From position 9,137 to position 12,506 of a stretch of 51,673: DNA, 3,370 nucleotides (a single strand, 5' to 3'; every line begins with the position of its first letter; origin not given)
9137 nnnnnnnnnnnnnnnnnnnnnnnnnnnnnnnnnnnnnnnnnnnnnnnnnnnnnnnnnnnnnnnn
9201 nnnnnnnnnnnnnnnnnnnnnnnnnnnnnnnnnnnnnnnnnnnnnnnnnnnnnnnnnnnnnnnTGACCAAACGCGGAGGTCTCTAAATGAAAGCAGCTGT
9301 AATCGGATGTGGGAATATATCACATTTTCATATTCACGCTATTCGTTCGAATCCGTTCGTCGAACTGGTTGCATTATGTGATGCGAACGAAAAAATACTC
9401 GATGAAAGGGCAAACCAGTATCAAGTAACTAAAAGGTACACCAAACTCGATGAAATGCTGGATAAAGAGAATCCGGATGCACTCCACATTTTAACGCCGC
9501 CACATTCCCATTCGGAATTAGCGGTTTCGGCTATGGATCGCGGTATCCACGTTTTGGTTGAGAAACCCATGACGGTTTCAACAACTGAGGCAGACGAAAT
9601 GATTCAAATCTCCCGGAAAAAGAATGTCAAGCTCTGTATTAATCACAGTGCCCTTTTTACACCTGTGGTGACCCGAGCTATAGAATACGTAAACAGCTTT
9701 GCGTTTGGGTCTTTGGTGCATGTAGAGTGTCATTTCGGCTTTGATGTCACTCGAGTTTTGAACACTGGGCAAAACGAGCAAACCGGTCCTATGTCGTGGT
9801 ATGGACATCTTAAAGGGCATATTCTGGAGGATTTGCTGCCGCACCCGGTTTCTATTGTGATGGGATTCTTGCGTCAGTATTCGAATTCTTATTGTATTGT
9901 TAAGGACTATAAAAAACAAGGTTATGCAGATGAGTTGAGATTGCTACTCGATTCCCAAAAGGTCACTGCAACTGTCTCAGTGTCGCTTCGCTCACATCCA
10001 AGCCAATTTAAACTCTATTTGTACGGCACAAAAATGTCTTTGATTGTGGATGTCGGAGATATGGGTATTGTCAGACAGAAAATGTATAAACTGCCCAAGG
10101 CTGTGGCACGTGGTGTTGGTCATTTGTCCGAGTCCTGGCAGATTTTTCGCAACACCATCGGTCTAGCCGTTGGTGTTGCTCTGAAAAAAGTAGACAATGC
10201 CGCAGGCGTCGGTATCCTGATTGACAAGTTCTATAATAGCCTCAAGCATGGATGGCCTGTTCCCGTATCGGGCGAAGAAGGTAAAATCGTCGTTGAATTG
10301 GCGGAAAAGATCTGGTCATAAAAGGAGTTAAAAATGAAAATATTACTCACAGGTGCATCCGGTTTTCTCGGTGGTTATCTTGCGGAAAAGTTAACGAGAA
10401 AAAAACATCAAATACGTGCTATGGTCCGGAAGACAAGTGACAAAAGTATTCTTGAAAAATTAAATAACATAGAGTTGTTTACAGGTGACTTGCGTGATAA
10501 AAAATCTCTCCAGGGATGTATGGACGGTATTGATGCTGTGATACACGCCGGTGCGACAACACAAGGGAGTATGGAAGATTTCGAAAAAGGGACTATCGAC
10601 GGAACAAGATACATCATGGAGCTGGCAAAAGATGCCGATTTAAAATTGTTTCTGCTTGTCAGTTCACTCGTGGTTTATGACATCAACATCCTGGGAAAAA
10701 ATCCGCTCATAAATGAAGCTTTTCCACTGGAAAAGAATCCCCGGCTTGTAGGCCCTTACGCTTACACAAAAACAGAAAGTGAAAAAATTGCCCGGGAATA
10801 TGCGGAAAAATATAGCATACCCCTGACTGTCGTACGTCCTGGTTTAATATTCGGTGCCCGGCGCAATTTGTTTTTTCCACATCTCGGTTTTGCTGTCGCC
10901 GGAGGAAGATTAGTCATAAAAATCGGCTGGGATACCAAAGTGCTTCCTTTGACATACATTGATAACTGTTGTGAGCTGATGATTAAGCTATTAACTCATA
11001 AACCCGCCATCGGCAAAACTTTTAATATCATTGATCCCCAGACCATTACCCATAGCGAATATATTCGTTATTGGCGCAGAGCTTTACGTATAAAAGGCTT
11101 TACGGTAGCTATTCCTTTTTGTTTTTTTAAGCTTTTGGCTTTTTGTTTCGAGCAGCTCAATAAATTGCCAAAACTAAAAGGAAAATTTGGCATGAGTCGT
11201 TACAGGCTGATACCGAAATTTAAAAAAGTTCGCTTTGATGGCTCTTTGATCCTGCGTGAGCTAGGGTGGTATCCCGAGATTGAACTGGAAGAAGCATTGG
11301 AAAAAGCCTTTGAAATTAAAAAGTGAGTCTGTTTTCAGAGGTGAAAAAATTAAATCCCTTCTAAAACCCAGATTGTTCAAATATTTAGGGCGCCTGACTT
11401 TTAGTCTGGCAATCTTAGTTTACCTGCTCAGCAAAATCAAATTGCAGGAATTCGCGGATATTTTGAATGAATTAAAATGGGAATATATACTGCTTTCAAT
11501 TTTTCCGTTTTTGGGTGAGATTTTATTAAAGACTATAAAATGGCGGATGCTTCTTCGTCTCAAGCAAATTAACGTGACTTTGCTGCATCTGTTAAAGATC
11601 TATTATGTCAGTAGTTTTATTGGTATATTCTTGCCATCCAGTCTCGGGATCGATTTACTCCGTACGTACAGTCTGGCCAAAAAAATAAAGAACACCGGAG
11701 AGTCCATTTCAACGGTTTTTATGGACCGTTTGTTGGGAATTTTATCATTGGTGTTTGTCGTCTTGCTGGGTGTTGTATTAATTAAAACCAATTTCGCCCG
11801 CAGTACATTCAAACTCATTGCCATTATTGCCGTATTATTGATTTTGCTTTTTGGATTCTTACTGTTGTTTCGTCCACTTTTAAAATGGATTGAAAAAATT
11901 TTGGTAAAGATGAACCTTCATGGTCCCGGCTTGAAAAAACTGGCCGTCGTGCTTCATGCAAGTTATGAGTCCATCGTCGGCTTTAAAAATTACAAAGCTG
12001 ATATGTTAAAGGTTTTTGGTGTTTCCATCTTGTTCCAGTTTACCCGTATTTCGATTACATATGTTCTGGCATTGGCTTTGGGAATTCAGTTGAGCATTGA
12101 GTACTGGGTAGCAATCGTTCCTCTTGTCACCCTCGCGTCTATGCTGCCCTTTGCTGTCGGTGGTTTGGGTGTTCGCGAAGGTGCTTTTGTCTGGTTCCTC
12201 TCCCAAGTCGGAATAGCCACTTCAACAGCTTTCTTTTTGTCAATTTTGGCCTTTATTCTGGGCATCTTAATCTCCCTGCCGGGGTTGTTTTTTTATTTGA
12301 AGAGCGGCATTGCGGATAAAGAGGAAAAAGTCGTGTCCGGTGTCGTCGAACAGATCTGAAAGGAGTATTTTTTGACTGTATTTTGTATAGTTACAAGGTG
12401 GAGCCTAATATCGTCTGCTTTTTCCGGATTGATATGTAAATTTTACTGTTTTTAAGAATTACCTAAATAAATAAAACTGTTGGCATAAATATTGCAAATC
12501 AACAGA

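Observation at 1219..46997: Wzx/Wzy-type locus fused to a multi-branch polyprenyl-phosphate-sugar / GT-C glycosylation system (~20 glycosyltransferases)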

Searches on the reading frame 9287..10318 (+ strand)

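Call 3: search_protein_families(library=pfam, proteins=[window:9287-10318:+], max_evalue=0.001)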
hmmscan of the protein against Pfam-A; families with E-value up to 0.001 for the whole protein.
window:9287-10318:+ (344 aa): 3 families
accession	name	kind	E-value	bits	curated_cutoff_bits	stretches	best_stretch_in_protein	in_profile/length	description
PF01408.29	GFO_IDH_MocA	-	2.5e-28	99.6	24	1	2-120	2-120/120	Oxidoreductase family, NAD-binding Rossmann fold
PF22725.1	GFO_IDH_MocA_C3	-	1.7e-07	31.7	27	1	130-252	3-123/124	GFO/IDH/MocA C-terminal domain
PF03447.22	NAD_binding_3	-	1.2e-05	26.4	24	1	7-116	1-113/116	Homoserine dehydrogenase, NAD binding domain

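Call 82: search_protein_families(library=ncbifam, proteins=[window:9287-10318:+], max_evalue=1e-10)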
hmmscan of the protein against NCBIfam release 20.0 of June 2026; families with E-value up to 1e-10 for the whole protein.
window:9287-10318:+ (344 aa): 7 families
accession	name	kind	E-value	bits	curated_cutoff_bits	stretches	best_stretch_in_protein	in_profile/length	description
NF040723.1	UDP-GlcNAcDh_Arch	equivalog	7.6e-28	97.9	450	1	1-148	1-146/302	UDP-N-acetylglucosamine 3-dehydrogenase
TIGR04380.1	myo_inos_iolG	equivalog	8.1e-23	80.8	355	1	2-146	3-148/330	inositol 2-dehydrogenase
NF058561.1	BT_2158_fam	equivalog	1.6e-16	60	750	1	4-149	39-183/487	glycoside 3-dehydrogenase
NF052479.1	LevoglcsnDh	equivalog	3.2e-16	59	650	1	28-150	39-161/386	levoglucosan dehydrogenase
NF007574.0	PRK10206.1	equivalog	3.4e-14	52.7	352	1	35-337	38-327/345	oxidoreductase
NF041392.1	XylDh_Gfo6_Halo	equivalog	4.7e-14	51.9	350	1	2-150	18-170/350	D-xylose 1-dehydrogenase Gfo6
NF008607.0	PRK11579.1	subfamily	1.5e-13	50.5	330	1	2-242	6-246/346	oxidoreductase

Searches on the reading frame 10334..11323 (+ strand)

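Call 3: search_protein_families(library=pfam, proteins=[window:10334-11323:+], max_evalue=0.001)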
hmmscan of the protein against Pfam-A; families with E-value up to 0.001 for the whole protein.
window:10334-11323:+ (330 aa): 8 families
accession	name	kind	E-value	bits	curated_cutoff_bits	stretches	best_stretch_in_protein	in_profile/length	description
PF01370.27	Epimerase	-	5.5e-30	105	20.9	1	3-232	1-239/240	NAD dependent epimerase/dehydratase family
PF07993.18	NAD_binding_4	-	1.1e-23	84.2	20.1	1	5-176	1-211/258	Male sterility protein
PF01073.25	3Beta_HSD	-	3e-21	76.1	22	1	5-217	2-226/280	3-beta hydroxysteroid dehydrogenase/isomerase family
PF13460.12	NAD_binding_10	-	1.7e-19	70.8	27.2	1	7-171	1-145/184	NAD(P)H-binding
PF16363.11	GDP_Man_Dehyd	-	3.4e-18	66.6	27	1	4-231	1-254/332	GDP-mannose 4,6 dehydratase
PF05368.20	NmrA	-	2.6e-12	47.4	27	1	2-106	4-102/298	NmrA-like family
PF04321.23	RmlD_sub_bind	-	8.3e-09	35.4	27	1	1-220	1-197/287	RmlD substrate binding domain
PF02719.21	Polysacc_synt_2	-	9.6e-07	28.7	20.2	1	3-130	1-148/293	Polysaccharide biosynthesis protein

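Call 82: search_protein_families(library=ncbifam, proteins=[window:10334-11323:+], max_evalue=1e-10)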
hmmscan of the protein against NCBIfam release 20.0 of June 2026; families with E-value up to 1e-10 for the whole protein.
window:10334-11323:+ (330 aa): 11 families
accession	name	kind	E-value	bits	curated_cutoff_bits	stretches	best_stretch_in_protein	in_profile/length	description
NF042422.1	oxyalk_red_OleD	equivalog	2.8e-28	99.2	580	1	1-325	1-324/329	2-alkyl-3-oxoalkanoate reductase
TIGR04180.1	EDH_00030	hypoth_equivalog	3e-26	92.2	475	1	3-241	1-246/297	NAD-dependent 4,6-dehydratase LegB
TIGR03466.1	HpnA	hypoth_equivalog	2.7e-25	89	367.65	1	1-175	1-173/327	hopanoid-associated sugar epimerase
TIGR01746.1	Thioester-redct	subfamily_domain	5.5e-24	85.1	213.35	1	2-184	1-214/371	thioester reductase domain-containing protein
NF042423.1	oxyalk_red_Shew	equivalog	3.7e-17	62.4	580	1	2-243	10-249/331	2-alkyl-3-oxoalkanoate reductase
NF052578.1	StrlDmthSdmBMthl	equivalog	4.1e-16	59.6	600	1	1-151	1-149/328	sterol demethylase protein SdmB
NF005539.0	PRK07201.1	equivalog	1e-13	50.9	549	1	1-175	1-180/657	SDR family oxidoreductase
NF041293.1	G6PDh_Azf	equivalog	4.8e-13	49.1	400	1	3-170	5-180/252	NAD-dependent glucose-6-phosphate dehydrogenase Azf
TIGR01179.1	galE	equivalog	2.3e-12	46.4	262.3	1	2-177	1-181/332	UDP-glucose 4-epimerase GalE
NF047350.1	aureusi_NRPS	equivalog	4.2e-12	43.8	2500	1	2-114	2029-2158/2373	aureusimine non-ribosomal peptide synthetase AusA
TIGR01181.1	dTDP_gluc_dehyt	equivalog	4.6e-12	45.7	365.1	1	2-325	1-307/321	dTDP-glucose 4,6-dehydratase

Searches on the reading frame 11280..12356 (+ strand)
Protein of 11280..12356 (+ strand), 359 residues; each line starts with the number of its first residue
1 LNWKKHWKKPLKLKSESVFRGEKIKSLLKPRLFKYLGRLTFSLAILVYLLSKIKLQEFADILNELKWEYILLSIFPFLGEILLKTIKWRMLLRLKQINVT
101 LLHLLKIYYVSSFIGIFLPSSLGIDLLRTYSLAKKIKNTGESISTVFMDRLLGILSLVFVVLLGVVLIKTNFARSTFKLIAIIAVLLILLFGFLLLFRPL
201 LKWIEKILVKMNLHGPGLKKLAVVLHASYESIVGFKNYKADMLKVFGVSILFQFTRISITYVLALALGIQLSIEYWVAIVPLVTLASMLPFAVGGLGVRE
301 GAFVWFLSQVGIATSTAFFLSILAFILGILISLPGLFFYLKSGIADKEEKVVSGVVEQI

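Call 4: search_protein_families(library=pfam, proteins=[window:11280-12356:+], max_evalue=0.001)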
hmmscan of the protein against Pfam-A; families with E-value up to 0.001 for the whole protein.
window:11280-12356:+ (359 aa): 1 family
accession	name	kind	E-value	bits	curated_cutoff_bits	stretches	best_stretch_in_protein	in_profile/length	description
PF03706.18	LPG_synthase_TM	-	9e-38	130.9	33.4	1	38-335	4-302/302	Lysylphosphatidylglycerol synthase TM region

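Call 53: search_protein_families(library=ncbifam, proteins=[window:11280-12356:+], max_evalue=0.00001)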
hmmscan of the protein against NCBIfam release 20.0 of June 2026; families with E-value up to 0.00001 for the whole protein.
window:11280-12356:+ (359 aa): 2 families
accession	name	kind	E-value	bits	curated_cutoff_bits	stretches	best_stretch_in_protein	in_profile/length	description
TIGR00374.1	TIGR00374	subfamily_domain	1.1e-24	87.5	43.2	1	43-325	5-295/323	flippase-like domain-containing protein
TIGR03476.1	HpnL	subfamily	5.8e-13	48.8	195.65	1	41-339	11-314/318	putative membrane protein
